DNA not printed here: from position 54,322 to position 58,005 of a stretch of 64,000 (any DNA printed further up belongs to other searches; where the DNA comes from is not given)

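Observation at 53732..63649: Compact hybrid NRPS-PKS island (PPTase / KS-AT*-T-TE / C'-A-T / MFS) bracketed by IS scars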

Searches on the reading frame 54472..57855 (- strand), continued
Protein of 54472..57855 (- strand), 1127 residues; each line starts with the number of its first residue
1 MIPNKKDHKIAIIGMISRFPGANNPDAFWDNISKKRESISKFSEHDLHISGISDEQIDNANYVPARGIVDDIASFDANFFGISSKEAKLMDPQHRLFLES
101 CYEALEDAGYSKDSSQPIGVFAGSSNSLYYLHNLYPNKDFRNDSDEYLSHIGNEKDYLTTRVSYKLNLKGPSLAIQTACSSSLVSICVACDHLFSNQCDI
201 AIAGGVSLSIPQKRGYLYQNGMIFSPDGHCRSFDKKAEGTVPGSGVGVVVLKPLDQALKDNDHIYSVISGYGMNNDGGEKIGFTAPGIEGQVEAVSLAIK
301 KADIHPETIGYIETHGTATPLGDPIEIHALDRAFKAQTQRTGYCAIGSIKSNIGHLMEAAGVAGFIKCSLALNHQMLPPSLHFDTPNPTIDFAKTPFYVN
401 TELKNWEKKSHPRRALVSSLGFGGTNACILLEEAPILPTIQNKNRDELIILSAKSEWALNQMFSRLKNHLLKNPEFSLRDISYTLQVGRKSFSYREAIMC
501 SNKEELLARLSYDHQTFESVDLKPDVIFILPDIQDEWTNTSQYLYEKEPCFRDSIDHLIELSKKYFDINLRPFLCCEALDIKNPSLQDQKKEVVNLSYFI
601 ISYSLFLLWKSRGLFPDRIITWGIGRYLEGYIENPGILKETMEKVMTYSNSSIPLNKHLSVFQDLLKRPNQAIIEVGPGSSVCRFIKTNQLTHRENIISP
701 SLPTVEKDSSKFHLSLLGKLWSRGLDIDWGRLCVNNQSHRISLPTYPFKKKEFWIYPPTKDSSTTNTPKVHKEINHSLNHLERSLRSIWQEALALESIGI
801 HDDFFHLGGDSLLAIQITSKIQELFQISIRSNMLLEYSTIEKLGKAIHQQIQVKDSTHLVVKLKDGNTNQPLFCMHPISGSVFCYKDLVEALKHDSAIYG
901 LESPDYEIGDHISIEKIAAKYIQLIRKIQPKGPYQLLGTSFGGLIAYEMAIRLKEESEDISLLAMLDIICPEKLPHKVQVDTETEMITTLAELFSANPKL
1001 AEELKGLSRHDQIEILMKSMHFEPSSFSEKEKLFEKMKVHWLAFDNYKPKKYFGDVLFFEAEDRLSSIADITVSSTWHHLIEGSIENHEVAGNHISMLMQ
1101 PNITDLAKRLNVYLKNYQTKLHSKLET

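Call 29: search_solved_structures(query=window:54472-57855:-, max_evalue=1e-20)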
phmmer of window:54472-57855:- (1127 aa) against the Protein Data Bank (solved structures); distinct sequences matched with E-value up to 1e-20: 135 (the best 60 are shown).
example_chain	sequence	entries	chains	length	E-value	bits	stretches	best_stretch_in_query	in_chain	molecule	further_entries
7zma_A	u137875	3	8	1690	2.6e-230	770.7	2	7-513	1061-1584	Putative polyketide synthase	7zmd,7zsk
8xju_A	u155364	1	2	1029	2.3e-168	565.6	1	6-633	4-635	Polyketide synthase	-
8xjy_A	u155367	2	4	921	2e-161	542.5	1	6-633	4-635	Polyketide synthase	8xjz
4wky_A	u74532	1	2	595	3.5e-160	538.4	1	8-505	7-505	Beta-ketoacyl synthase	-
4oqj_A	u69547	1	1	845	2.6e-158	532.2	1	6-511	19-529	PKS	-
8xbl_A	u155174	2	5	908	2.7e-131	442.8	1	9-504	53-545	Colibactin polyketide synthase ClbC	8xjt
6mhl_A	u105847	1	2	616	7.5e-129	434.7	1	7-508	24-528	Hybrid NRPS/PKS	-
5elp_C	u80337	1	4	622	1.3e-125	424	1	3-510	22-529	NRPS/PKS protein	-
5erf_A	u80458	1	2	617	1.9e-125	423.4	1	6-510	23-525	Polyketide synthase PksL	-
5eny_A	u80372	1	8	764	5.8e-125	421.8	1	4-510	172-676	Polyketide synthase PksL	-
4z37_A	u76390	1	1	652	1.5e-124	420.5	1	9-511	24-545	Putative mixed polyketide synthase/non-ribosomal peptide synthetase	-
5e5n_A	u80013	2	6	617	4.9e-124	418.8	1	6-510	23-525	Polyketide synthase PksL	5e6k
4mz0_A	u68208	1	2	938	1.5e-119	403.9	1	8-642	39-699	CurL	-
7zmc_A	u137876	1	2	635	7.9e-116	391.6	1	8-513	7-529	Putative polyketide synthase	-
7zm9_A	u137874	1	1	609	1.2e-115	390.9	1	8-511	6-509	Putative polyketide synthase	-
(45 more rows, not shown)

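Call 37: search_protein_families(library=pfam, proteins=[L001:5982-6770:+, L001:7267-8469:+, L001:8423-10345:+, L001:10342-13128:+, L001:13186-14433:+, L001:14430-15698:-, L001:15695-16927:-, L001:4026-4826:-, L001:4823-5452:-, L001:2753-4015:+])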
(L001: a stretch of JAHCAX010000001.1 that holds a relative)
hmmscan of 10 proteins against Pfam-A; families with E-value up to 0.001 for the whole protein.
L001:5982-6770:+ (262 aa): 24 families
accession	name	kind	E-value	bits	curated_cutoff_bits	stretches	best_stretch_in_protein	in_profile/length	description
PF13847.12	Methyltransf_31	-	1.2e-24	87.1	27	1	33-160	2-129/145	Methyltransferase domain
PF13649.12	Methyltransf_25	-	4.1e-23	82.3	27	1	38-133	1-97/97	Methyltransferase domain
PF08241.18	Methyltransf_11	-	1.8e-22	80.2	21.2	1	39-137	1-95/95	Methyltransferase domain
PF08242.18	Methyltransf_12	-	6.9e-20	72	30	1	39-135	1-98/98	Methyltransferase domain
PF13489.12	Methyltransf_23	-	3.4e-19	69.6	27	1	18-148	4-124/164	Methyltransferase domain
PF01209.24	Ubie_methyltran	-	3.4e-17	63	20.1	1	29-144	42-158/233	ubiE/COQ5 methyltransferase family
PF02390.23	Methyltransf_4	-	8.9e-11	42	24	1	37-166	4-142/173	Putative methyltransferase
PF01135.25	PCMT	-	3e-10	40.7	20.3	1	25-156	64-190/210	Protein-L-isoaspartate(D-aspartate) O-methyltransferase (PCMT)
PF05175.20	MTS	-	1.9e-09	37.8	23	1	24-113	21-109/170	Methyltransferase small domain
PF02353.26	CMAS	-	1.9e-07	31.1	27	1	16-141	44-168/273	Mycolic acid cyclopropane synthetase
PF01728.25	FtsJ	-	3e-07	31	24.1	1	24-152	10-151/181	FtsJ-like methyltransferase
PF05219.18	DREV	-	3.4e-07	30.1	26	1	16-156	74-205/265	DREV methyltransferase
PF00891.24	Methyltransf_2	-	3.4e-06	27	22.3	1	8-144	36-171/210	O-methyltransferase domain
PF13679.12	Methyltransf_32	-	5.4e-05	23.6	27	1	25-98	15-94/143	Methyltransferase domain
PF01739.24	CheR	-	9.4e-05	22.4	27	0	21-83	17-90/195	CheR methyltransferase, SAM binding domain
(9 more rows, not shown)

L001:7267-8469:+ (400 aa): 1 family
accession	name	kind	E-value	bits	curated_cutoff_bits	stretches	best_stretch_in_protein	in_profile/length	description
PF07690.21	MFS_1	-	7.2e-16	58.5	33.4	1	26-353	25-345/347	Major Facilitator Superfamily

L001:8423-10345:+ (640 aa): 3 families
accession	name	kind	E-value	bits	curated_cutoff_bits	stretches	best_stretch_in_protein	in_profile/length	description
PF00501.34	AMP-binding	-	6.5e-69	233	29.9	1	31-381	2-384/384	AMP-binding enzyme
PF00550.31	PP-binding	-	2.2e-11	44.3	20.8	1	543-603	2-64/67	Phosphopantetheine attachment site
PF13193.12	AMP-binding_C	-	2.1e-08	35.4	24.5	1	440-514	1-76/76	AMP-binding enzyme C-terminal domain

L001:10342-13128:+ (928 aa): 7 families
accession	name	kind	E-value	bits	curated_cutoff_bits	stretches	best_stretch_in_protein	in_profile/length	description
PF00109.32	ketoacyl-synt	-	1.7e-64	218.3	20.8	1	9-257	4-252/252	Beta-ketoacyl synthase, N-terminal domain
PF02801.28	Ketoacyl-synt_C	-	1e-41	142.1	20.8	1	265-383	1-118/119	Beta-ketoacyl synthase, C-terminal domain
PF22621.2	CurL-like_PKS_C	-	1e-24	86.7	27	1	447-510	1-64/64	CurL-like, PKS C-terminal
PF00975.26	Thioesterase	-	3.8e-22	80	26.4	1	684-913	2-217/226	Thioesterase domain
PF00550.31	PP-binding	-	2.7e-17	63.2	20.8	1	600-664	1-67/67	Phosphopantetheine attachment site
PF16197.11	KAsynt_C_assoc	-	7.5e-17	62.2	33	1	387-489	2-103/111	Ketoacyl-synthetase C-terminal extension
PF22336.2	RhiE-like_linker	-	2.5e-14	53.4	27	1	450-510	1-60/67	RhiE-like, KS-MAT linker domain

L001:13186-14433:+ (415 aa): 0 families

L001:14430-15698:- (422 aa): 0 families

L001:15695-16927:- (410 aa): 0 families

L001:4026-4826:- (266 aa): 15 families
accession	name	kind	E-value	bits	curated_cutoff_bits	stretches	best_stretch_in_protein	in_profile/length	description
PF13847.12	Methyltransf_31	-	9.9e-21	74.4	27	1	36-140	1-109/145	Methyltransferase domain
PF13649.12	Methyltransf_25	-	1.1e-18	68.1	27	1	42-136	1-97/97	Methyltransferase domain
PF08241.18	Methyltransf_11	-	1.9e-16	60.9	21.2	1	43-139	1-94/95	Methyltransferase domain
PF08242.18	Methyltransf_12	-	1.9e-13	51.4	30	1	43-137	1-97/98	Methyltransferase domain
PF01209.24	Ubie_methyltran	-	3.6e-10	40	20.1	1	36-141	45-152/233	ubiE/COQ5 methyltransferase family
PF05175.20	MTS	-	6.7e-10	39.3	23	1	26-142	19-140/170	Methyltransferase small domain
PF13489.12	Methyltransf_23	-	1.5e-09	38.2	27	1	26-164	9-133/164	Methyltransferase domain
PF01135.25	PCMT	-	2.4e-09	37.7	20.3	1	21-94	56-130/210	Protein-L-isoaspartate(D-aspartate) O-methyltransferase (PCMT)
PF02353.26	CMAS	-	1.3e-07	31.7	27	1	16-140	40-164/273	Mycolic acid cyclopropane synthetase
PF03848.20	TehB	-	3.2e-07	30.4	20.4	1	11-121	3-111/193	Tellurite resistance protein TehB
PF02390.23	Methyltransf_4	-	4.9e-07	29.8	24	1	41-130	4-94/173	Putative methyltransferase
PF05219.18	DREV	-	9.4e-06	25.4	26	1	36-144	92-192/265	DREV methyltransferase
PF06325.19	PrmA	-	8.2e-05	22.7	22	1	36-137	159-255/296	Ribosomal protein L11 methyltransferase (PrmA)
PF08003.17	Methyltransf_9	-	8.2e-05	22.1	23.8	1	33-140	110-217/315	Protein of unknown function (DUF1698)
PF13679.12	Methyltransf_32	-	0.00048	20.6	27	1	32-113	19-97/143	Methyltransferase domain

L001:4823-5452:- (209 aa): 1 family
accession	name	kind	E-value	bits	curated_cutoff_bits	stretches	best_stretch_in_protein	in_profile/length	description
PF13302.13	Acetyltransf_3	-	6.1e-22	79.2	25.4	1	33-182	2-137/138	Acetyltransferase (GNAT) domain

L001:2753-4015:+ (420 aa): 2 families
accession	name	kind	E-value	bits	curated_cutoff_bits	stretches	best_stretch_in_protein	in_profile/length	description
PF00083.30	Sugar_tr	-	2.7e-24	86.3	22.3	1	16-230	4-213/452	Sugar (and other) transporter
PF07690.21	MFS_1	-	4.7e-20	72.2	33.4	2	20-263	4-228/347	Major Facilitator Superfamily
